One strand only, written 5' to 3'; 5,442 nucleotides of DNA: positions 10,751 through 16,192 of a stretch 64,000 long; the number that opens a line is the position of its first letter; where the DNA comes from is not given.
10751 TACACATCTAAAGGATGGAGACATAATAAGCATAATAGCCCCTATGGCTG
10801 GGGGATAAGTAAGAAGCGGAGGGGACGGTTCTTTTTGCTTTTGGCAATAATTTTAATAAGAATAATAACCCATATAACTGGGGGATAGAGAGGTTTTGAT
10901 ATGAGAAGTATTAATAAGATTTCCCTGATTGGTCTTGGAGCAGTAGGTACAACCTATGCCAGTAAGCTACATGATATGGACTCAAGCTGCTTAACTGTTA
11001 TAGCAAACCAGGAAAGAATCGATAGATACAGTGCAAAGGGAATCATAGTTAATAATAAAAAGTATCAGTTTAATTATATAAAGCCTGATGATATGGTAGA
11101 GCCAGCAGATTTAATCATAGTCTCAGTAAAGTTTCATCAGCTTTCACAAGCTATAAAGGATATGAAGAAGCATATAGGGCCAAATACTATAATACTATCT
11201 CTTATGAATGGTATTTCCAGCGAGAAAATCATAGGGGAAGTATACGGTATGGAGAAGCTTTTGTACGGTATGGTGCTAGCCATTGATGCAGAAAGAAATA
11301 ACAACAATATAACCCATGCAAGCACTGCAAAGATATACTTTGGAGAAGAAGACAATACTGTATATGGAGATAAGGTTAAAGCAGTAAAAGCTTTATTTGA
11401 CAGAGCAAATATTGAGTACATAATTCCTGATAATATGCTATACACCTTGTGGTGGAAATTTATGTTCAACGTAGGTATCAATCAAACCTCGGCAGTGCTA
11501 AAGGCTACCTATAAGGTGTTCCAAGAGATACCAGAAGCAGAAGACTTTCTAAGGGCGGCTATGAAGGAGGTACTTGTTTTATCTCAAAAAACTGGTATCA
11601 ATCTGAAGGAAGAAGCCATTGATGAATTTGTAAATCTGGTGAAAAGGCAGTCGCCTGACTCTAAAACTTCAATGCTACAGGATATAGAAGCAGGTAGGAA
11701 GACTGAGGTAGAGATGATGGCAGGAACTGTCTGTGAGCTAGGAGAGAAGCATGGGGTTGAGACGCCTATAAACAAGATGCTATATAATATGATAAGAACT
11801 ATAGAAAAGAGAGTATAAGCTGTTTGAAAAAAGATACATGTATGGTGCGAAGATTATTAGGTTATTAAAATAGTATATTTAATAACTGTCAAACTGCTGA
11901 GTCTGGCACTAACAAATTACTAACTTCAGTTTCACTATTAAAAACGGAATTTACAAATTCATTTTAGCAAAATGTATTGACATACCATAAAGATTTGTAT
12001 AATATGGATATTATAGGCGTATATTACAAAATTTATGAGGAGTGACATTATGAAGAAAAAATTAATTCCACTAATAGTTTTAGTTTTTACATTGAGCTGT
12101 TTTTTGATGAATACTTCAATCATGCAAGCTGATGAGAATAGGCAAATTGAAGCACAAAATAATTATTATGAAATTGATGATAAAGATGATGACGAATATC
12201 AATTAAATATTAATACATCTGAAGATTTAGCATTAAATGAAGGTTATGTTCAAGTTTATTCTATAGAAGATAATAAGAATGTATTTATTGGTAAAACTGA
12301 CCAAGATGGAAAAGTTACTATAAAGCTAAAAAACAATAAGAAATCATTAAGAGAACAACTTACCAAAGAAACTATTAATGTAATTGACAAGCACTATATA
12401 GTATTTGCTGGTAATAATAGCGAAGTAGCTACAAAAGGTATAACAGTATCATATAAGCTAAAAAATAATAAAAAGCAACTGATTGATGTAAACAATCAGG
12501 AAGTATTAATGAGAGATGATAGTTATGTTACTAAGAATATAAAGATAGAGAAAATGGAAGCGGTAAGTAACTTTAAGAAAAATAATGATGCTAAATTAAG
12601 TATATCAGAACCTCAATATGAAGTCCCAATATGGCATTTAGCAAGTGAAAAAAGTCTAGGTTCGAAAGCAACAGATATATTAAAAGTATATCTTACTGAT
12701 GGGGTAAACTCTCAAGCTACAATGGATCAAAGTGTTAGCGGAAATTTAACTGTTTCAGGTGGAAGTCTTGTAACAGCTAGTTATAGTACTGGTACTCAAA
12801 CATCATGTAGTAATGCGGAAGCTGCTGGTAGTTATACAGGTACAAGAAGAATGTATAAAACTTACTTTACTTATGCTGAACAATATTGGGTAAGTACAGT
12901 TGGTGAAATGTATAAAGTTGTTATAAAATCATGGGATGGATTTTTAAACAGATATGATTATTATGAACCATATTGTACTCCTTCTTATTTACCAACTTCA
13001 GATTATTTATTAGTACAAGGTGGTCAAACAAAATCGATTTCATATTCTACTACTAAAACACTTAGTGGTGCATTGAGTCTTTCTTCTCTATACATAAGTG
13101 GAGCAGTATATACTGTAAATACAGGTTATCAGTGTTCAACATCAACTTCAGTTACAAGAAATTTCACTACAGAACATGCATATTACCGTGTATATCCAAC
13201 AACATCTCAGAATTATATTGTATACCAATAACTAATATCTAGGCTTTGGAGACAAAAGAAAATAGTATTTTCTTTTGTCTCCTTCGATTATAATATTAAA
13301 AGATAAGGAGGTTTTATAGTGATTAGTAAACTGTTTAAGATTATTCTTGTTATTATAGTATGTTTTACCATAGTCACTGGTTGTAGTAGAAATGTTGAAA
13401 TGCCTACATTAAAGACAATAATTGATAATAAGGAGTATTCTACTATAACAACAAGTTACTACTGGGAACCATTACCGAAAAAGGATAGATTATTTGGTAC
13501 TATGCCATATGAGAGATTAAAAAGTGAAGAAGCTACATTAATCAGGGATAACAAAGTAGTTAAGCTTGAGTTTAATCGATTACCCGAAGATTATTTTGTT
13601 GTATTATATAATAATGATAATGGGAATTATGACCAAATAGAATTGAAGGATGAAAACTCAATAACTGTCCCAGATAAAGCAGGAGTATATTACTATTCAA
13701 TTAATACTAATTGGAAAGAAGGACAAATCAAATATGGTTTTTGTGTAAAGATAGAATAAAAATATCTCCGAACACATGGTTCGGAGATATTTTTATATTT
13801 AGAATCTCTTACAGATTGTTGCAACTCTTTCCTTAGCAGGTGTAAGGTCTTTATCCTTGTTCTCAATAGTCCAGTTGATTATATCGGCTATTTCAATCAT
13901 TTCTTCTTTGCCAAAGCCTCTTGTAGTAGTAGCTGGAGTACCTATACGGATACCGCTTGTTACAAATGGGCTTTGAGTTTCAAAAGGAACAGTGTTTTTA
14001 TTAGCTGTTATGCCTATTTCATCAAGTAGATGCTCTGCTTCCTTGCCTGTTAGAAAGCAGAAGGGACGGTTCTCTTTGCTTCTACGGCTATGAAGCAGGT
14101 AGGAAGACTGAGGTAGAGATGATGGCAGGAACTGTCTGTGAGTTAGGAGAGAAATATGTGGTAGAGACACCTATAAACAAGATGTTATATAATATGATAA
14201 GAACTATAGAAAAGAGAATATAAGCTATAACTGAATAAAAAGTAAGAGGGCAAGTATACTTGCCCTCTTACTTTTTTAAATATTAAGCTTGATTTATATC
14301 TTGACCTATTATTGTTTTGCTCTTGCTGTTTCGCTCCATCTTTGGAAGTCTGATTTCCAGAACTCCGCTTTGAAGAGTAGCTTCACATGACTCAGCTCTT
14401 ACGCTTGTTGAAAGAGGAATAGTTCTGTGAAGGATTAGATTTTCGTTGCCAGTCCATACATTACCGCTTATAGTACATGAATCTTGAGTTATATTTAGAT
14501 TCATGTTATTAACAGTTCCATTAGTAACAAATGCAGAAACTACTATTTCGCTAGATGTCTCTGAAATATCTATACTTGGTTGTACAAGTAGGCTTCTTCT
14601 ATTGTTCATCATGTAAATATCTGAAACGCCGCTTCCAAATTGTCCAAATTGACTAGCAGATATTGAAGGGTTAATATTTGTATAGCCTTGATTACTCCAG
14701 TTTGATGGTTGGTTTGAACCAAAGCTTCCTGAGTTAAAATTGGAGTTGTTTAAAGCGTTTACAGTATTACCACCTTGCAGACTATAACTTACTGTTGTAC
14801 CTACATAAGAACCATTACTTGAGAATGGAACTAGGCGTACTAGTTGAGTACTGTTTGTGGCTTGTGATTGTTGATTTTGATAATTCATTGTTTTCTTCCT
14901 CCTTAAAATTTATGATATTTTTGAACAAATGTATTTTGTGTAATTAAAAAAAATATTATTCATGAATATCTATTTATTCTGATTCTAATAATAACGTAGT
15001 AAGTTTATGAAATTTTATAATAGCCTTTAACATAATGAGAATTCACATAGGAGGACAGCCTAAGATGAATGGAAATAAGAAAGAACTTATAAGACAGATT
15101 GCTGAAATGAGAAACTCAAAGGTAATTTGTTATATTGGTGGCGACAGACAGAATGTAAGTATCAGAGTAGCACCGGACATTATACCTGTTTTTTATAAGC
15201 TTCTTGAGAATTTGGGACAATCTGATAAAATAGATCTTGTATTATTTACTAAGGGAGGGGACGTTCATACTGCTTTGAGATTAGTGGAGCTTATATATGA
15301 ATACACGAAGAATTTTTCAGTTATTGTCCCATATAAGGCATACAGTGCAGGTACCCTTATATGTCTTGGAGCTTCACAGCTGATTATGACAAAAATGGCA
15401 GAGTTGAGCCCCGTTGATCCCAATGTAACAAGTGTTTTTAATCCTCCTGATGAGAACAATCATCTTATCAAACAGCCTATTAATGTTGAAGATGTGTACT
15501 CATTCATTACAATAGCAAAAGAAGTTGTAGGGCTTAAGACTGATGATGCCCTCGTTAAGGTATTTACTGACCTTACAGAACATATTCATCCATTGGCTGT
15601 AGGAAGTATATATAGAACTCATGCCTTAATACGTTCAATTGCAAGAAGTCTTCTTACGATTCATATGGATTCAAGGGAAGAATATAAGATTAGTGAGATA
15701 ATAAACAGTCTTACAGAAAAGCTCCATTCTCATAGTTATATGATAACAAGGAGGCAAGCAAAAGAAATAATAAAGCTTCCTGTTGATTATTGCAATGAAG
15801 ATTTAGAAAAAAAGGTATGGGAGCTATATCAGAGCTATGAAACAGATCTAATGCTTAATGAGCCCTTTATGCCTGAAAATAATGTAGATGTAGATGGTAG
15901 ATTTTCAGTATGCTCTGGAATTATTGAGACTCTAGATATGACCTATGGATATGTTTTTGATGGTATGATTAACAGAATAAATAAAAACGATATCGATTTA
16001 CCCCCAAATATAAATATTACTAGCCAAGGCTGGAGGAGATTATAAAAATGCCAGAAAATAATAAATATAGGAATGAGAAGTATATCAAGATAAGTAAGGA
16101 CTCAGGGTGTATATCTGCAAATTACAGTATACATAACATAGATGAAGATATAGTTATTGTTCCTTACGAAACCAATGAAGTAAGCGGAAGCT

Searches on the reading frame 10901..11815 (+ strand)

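Call 40: search_protein_families(library=pfam, max_evalue=1e-8, proteins=[window:10901-11815:+])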
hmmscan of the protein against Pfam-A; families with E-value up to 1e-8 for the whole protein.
window:10901-11815:+ (305 aa): 2 families
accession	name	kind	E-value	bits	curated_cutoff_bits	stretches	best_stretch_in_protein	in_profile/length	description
PF08546.17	ApbA_C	-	5.6e-36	124.1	22.7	1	178-302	1-125/125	Ketopantoate reductase PanE/ApbA C terminal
PF02558.23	ApbA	-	1.4e-26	93.3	22.2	1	7-150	1-148/150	Ketopantoate reductase PanE/ApbA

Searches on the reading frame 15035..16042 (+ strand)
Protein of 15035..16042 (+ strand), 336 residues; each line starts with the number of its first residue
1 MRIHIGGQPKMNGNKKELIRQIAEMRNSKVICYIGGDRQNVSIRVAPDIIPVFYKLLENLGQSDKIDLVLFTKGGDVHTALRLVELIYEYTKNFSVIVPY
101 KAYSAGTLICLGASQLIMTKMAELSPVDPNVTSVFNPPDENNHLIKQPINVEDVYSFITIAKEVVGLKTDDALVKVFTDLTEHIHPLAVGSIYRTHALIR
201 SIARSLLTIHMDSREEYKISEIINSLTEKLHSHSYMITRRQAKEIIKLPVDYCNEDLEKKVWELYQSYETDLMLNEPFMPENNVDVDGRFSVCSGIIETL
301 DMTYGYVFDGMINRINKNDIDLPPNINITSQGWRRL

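Call 41: search_protein_families(library=pfam, max_evalue=1e-8, proteins=[window:15035-16042:+])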
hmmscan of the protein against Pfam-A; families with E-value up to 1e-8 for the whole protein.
window:15035-16042:+ (336 aa): 1 family
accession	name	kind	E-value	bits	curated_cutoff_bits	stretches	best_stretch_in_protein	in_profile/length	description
PF01972.22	SDH_protease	-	9.3e-18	64.7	31.3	1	14-137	36-165/286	ClpP-like SDH-type serine proteinase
